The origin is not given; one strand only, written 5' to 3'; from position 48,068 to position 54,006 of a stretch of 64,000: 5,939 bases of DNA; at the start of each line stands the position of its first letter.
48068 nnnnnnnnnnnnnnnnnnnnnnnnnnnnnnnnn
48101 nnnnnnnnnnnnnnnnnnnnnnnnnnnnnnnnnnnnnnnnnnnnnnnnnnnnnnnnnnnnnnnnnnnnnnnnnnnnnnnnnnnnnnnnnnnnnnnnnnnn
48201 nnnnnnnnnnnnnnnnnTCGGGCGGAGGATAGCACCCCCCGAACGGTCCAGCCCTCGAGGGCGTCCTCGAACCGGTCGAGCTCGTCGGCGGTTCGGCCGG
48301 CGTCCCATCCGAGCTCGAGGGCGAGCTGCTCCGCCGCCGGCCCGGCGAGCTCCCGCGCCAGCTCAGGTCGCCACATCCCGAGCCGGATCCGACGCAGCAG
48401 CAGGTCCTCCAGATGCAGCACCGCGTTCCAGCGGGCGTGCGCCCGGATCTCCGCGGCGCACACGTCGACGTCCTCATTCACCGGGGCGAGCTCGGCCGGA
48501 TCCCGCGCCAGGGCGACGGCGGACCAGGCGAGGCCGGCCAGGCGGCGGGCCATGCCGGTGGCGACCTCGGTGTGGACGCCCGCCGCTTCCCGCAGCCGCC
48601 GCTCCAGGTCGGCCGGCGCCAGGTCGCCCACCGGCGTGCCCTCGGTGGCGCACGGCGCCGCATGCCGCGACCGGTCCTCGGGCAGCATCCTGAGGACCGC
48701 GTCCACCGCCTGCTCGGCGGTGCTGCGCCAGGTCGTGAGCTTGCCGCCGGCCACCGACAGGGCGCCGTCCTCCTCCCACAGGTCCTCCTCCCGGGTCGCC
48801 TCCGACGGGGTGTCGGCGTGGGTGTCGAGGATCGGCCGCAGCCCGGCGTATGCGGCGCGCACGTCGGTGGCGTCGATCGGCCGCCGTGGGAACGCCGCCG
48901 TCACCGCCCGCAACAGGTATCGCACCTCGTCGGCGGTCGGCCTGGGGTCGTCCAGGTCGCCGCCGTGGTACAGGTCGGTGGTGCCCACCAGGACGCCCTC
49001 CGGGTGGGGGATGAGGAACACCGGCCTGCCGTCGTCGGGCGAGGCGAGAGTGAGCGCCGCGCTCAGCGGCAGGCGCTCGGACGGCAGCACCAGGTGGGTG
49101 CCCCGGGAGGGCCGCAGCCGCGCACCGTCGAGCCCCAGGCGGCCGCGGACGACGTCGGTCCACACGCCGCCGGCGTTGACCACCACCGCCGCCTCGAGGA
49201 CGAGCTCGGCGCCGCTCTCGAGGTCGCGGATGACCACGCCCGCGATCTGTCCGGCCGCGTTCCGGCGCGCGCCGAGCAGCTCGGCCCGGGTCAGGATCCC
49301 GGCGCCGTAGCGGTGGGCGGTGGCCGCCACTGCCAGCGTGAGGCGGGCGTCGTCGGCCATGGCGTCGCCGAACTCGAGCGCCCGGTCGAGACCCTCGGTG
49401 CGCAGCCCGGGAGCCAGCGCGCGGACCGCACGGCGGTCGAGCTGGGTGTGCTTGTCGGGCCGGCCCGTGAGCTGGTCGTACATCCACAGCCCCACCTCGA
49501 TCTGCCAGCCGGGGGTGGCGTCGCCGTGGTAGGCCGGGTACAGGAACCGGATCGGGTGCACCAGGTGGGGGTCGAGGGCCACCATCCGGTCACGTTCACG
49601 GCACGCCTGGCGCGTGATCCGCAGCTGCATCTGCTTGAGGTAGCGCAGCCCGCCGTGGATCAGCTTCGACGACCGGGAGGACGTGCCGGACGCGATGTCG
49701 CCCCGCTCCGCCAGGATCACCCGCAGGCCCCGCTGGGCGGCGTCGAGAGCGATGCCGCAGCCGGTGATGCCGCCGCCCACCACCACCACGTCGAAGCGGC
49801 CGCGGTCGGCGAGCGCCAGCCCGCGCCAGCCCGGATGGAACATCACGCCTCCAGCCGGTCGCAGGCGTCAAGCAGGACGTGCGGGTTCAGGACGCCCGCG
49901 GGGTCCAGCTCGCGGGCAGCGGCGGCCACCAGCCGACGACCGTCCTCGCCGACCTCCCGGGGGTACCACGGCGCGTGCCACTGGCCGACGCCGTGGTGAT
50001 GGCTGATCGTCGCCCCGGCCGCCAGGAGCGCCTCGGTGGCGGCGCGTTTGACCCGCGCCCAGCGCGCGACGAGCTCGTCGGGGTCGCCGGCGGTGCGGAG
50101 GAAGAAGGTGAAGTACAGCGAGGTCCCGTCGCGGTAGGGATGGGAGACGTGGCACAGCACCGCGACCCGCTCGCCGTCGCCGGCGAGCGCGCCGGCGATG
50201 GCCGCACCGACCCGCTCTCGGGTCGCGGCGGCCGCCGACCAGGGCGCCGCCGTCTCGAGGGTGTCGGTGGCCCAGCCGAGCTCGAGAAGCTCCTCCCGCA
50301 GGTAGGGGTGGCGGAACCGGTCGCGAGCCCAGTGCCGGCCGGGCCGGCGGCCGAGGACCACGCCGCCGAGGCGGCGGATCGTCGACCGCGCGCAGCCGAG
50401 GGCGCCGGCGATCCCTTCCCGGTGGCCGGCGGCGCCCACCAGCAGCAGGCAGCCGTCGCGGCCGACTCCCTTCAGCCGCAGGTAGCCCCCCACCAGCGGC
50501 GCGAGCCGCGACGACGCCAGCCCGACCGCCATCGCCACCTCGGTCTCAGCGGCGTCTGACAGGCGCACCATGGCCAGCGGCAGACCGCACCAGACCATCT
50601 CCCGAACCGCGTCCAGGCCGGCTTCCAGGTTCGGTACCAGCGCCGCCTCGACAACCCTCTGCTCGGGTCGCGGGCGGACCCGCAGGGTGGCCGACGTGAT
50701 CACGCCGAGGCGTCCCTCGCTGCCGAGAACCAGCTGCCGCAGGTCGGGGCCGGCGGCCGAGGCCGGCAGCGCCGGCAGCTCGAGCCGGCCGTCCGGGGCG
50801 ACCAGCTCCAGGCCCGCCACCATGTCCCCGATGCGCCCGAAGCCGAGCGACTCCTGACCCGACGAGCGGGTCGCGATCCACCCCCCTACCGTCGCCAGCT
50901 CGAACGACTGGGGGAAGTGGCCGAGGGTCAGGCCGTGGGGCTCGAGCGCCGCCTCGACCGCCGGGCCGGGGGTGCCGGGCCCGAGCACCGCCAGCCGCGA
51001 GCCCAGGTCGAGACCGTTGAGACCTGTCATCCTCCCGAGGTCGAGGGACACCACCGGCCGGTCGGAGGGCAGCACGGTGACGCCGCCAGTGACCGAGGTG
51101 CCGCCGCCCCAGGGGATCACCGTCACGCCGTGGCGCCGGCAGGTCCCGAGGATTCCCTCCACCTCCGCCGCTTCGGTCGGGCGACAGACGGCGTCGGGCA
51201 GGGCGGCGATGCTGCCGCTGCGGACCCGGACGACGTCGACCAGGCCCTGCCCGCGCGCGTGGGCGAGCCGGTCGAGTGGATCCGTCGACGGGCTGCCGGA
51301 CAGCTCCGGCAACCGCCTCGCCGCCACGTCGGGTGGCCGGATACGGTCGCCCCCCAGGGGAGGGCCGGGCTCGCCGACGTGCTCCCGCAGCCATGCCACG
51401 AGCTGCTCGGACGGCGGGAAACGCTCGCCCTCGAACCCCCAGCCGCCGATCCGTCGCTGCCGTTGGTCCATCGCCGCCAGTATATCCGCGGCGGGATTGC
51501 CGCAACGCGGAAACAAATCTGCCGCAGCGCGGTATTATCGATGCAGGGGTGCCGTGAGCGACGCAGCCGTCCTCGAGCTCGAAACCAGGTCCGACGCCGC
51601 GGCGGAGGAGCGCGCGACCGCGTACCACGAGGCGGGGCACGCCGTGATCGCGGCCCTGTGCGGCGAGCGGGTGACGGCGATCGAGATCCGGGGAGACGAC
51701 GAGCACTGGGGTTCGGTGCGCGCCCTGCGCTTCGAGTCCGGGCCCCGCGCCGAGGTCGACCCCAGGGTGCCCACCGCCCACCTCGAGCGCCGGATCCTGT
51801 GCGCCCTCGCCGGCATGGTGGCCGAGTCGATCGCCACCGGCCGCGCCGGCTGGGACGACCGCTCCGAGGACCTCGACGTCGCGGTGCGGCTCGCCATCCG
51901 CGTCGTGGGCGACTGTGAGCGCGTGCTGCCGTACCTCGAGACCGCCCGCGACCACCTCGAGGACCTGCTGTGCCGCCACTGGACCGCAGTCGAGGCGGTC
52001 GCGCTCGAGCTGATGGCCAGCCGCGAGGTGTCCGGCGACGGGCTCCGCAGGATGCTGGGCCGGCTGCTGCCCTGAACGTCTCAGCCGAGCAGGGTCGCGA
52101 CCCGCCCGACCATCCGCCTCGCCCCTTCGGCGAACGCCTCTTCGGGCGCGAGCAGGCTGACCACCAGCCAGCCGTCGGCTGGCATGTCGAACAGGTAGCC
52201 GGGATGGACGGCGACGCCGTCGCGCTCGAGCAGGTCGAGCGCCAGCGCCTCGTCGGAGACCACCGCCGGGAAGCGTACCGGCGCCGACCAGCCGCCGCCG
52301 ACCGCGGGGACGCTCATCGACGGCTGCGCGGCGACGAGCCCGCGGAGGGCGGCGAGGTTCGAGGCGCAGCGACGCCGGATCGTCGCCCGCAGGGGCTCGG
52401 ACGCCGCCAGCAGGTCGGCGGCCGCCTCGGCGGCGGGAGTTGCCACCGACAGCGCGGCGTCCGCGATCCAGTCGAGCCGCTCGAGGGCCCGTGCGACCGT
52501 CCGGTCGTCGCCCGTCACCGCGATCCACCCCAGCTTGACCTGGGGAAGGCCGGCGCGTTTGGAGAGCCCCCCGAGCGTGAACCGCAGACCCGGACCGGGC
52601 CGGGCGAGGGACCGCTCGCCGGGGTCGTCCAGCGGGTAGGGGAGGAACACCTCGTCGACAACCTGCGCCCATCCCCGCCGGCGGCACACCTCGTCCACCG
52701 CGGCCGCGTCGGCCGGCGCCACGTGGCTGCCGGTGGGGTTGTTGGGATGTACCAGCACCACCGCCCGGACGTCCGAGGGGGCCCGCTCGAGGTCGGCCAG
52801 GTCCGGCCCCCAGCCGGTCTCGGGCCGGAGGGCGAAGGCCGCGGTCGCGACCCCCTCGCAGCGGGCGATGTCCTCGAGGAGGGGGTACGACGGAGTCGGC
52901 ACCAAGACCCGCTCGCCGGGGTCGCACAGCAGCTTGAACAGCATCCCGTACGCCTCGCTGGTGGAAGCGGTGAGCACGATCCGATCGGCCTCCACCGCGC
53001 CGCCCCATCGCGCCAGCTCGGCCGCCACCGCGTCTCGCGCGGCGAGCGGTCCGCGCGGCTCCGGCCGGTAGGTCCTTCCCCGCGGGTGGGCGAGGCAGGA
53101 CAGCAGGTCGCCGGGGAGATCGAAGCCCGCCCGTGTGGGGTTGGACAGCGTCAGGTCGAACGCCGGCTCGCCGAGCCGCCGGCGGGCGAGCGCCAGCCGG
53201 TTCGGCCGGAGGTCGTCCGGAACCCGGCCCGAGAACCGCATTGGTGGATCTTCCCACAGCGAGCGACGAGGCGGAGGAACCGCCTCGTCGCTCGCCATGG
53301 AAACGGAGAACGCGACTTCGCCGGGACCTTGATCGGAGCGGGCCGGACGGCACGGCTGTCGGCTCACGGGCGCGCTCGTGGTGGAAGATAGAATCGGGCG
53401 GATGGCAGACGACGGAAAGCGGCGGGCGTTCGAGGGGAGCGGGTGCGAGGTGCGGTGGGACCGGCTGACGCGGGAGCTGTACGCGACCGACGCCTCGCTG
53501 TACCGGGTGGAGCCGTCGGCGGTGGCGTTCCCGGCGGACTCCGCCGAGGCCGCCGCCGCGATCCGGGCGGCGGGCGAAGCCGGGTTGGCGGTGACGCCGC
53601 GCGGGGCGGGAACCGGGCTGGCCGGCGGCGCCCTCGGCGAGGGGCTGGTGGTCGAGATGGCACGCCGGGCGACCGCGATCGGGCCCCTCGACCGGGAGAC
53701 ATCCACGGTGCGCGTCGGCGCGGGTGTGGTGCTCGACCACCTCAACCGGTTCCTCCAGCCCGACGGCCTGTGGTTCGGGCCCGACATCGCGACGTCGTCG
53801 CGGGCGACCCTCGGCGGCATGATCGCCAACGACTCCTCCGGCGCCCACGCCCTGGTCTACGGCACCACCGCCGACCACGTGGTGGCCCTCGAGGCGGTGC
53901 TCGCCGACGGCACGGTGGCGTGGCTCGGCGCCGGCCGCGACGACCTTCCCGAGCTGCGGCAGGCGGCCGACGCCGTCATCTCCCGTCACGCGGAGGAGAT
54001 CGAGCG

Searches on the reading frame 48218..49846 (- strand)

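Call 14: search_protein_families(library=pfam, proteins=[window:48218-49846:-], max_evalue=0.001)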
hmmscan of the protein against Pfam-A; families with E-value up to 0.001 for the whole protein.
window:48218-49846:- (543 aa): 6 families
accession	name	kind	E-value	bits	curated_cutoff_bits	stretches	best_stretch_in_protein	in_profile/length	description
PF01266.30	DAO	-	1.5e-59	202.8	27.9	1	19-342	1-316/353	FAD dependent oxidoreductase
PF16901.10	DAO_C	-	4.7e-11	43.1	31.4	1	412-518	16-125/126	C-terminal domain of alpha-glycerophosphate oxidase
PF12831.13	FAD_oxidored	-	3.9e-08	33.4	27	1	19-82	1-65/416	FAD dependent oxidoreductase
PF00890.30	FAD_binding_2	-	5.3e-07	29.6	20.4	1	19-228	1-204/414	FAD binding domain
PF13450.12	NAD_binding_8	-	0.0001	23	21.9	1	22-59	1-38/68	NAD(P)-binding Rossmann-like domain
PF07992.20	Pyr_redox_2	-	0.00046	20.1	26.1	1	18-60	1-43/291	Pyridine nucleotide-disulphide oxidoreductase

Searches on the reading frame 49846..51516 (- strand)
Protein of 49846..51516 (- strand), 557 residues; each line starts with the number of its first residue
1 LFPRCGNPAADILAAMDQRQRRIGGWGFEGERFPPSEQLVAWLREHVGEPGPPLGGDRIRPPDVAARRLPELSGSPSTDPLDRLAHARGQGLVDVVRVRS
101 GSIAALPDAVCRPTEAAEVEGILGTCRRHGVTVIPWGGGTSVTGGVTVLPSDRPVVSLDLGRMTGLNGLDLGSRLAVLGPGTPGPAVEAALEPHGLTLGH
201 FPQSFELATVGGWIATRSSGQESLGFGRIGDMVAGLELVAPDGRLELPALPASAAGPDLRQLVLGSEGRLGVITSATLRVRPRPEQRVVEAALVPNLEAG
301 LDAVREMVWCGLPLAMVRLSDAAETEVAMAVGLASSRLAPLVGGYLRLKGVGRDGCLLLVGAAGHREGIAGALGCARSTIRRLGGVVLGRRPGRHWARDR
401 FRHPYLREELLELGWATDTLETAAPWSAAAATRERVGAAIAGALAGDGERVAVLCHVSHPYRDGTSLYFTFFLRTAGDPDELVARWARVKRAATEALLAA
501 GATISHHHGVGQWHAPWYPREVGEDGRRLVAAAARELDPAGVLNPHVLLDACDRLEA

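Call 14: search_protein_families(library=pfam, proteins=[window:49846-51516:-], max_evalue=0.001)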
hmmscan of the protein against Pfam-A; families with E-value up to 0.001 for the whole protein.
window:49846-51516:- (557 aa): 2 families
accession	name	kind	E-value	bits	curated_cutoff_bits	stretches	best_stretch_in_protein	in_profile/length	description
PF01565.28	FAD_binding_4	-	2.5e-31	108.7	26.4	1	107-245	1-135/139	FAD binding domain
PF02913.24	FAD-oxidase_C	-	1.8e-29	103.6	21.2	1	283-546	1-246/248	FAD linked oxidases, C-terminal domain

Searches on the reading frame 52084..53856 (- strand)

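Call 81: search_protein_families(library=pfam, proteins=[window:52084-53856:-], max_evalue=0.0001)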
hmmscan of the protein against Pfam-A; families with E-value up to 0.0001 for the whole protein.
window:52084-53856:- (591 aa): 1 family
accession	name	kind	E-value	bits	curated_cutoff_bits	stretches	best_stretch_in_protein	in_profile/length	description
PF00155.27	Aminotran_1_2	-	1.8e-28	100.2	19.7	1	275-568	45-346/361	Aminotransferase class I and II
